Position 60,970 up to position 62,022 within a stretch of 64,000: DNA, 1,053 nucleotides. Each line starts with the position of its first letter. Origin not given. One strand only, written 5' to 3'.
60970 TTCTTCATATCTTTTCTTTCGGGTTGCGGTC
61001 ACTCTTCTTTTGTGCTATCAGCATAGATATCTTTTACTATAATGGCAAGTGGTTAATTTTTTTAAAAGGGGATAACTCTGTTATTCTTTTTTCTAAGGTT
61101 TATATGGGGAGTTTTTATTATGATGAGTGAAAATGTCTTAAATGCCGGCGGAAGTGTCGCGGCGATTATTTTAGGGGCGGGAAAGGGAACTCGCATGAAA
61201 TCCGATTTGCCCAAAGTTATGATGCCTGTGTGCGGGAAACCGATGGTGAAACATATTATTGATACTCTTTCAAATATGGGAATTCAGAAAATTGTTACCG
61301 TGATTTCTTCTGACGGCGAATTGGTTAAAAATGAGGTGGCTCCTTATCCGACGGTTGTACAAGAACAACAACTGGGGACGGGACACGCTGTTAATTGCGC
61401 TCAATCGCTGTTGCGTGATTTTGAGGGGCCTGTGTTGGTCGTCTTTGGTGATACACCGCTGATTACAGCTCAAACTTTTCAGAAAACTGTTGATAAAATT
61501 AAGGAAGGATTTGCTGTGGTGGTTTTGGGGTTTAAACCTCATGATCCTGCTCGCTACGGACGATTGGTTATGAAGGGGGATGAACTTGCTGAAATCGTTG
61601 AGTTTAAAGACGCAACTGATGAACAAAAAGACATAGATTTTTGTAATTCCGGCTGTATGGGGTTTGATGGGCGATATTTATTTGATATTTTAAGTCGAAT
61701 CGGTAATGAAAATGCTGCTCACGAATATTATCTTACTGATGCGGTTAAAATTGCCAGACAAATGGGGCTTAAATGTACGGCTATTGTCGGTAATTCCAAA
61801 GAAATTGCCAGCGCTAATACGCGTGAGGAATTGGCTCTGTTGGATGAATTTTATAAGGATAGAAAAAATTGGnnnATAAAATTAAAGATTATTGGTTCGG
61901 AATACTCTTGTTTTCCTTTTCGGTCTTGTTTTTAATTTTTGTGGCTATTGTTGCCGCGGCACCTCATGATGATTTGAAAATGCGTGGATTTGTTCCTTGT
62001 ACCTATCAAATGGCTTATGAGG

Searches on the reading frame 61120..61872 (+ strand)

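Call 63: search_protein_families(library=pfam, proteins=[window:61120-61872:+], max_evalue=0.001)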
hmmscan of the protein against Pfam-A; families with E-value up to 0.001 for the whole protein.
window:61120-61872:+ (251 aa): 4 families
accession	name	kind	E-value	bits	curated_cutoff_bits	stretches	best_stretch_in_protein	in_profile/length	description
PF12804.13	NTP_transf_3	-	1.1e-18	68.3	27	1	15-139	1-124/160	MobA-like NTP transferase domain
PF00483.29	NTP_transferase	-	5.6e-15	56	21.2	1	15-218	2-215/245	Nucleotidyl transferase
PF01128.25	IspD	-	2.9e-10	40.7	27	1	13-135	1-125/221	2-C-methyl-D-erythritol 4-phosphate cytidylyltransferase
PF02348.25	CTP_transf_3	-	4.1e-05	23.9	22.6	1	32-132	16-119/217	Cytidylyltransferase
